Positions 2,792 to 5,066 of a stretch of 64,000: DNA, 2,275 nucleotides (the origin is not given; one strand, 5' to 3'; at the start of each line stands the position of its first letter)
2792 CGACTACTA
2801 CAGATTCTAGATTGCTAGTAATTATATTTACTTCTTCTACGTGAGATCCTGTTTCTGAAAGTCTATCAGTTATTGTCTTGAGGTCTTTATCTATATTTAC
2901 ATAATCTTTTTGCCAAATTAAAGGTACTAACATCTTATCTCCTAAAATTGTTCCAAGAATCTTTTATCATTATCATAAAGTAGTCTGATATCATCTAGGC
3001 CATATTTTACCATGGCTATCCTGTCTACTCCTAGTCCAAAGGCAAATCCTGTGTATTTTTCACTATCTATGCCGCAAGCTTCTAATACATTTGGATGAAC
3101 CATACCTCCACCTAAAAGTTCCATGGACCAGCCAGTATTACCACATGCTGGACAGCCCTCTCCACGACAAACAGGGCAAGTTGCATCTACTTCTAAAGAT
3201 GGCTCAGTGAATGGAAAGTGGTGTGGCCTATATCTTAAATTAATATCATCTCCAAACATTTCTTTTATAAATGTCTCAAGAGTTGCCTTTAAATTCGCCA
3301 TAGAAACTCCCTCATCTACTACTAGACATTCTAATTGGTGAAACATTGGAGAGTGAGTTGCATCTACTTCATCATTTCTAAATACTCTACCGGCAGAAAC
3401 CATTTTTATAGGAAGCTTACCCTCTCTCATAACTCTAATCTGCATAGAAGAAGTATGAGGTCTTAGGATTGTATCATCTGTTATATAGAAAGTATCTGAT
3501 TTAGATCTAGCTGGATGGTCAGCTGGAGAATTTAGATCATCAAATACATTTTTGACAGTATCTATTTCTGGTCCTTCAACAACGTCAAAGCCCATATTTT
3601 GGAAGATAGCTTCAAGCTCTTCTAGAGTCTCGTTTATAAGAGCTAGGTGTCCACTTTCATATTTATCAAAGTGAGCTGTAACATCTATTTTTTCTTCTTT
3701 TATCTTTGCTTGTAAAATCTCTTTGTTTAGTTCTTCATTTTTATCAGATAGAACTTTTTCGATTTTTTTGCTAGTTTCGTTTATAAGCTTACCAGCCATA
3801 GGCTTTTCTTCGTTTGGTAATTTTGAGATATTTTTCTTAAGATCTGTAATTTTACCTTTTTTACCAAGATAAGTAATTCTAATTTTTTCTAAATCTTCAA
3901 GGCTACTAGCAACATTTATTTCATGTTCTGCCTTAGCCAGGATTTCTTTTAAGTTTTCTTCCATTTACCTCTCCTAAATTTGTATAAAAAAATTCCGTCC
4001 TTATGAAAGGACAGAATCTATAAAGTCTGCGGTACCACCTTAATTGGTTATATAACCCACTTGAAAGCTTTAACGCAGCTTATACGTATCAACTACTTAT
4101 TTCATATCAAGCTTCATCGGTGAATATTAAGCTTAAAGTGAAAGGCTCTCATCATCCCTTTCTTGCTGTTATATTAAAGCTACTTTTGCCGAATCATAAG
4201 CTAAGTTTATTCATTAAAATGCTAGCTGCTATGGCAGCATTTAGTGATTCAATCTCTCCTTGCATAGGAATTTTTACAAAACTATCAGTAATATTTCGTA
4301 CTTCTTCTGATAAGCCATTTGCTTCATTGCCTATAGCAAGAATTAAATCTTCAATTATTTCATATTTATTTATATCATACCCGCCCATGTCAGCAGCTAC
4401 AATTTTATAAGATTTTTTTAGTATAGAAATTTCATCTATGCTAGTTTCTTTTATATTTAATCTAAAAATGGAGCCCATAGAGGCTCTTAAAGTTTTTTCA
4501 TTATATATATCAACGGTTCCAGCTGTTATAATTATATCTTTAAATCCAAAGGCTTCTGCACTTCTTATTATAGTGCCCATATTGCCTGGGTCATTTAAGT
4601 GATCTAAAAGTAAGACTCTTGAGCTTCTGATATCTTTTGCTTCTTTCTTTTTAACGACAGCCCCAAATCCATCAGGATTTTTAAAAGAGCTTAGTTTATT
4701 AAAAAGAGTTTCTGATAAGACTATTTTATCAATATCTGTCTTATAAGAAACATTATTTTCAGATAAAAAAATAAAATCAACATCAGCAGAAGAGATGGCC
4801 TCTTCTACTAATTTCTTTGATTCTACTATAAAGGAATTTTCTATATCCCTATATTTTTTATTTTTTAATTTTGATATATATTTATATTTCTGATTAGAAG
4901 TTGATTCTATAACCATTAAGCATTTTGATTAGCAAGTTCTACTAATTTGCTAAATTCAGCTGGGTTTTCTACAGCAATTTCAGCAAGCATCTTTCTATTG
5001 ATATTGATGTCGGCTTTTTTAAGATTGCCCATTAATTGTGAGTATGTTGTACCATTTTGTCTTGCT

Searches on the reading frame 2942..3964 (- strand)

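Call 21: search_protein_families(library=pfam, proteins=[window:2942-3964:-], max_evalue=0.001)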
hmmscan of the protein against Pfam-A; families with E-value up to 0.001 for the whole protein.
window:2942-3964:- (340 aa): 3 families
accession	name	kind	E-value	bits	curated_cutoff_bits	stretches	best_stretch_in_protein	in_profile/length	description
PF01409.25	tRNA-synt_2d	-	3.2e-94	315.4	19.8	1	92-340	1-246/246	tRNA synthetases class II core domain (F)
PF02912.23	Phe_tRNA-synt_N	-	5.9e-20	71.5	22.3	1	20-87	1-68/69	Aminoacyl tRNA synthetase class II, N-terminal domain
PF00152.25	tRNA-synt_2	-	0.00039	20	25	0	187-238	93-142/308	tRNA synthetases class II (D, K and N)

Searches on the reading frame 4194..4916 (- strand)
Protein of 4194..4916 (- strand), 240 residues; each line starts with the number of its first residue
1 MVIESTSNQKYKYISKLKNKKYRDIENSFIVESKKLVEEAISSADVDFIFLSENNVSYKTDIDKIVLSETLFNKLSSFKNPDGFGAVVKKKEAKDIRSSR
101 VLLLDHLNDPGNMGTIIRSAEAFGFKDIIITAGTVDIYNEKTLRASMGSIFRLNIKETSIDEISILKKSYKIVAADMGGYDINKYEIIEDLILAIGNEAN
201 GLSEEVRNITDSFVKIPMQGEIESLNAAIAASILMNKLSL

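Call 21: search_protein_families(library=pfam, proteins=[window:4194-4916:-], max_evalue=0.001)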
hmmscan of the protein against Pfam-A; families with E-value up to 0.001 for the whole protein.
window:4194-4916:- (240 aa): 2 families
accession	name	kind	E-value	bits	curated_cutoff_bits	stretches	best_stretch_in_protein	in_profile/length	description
PF00588.24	SpoU_methylase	-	8.2e-37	126.9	29.7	1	101-235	3-141/142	SpoU rRNA Methylase family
PF22435.1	MRM3-like_sub_bind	-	5.4e-12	46.4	27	1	8-84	1-82/84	MRM3-like substrate binding domain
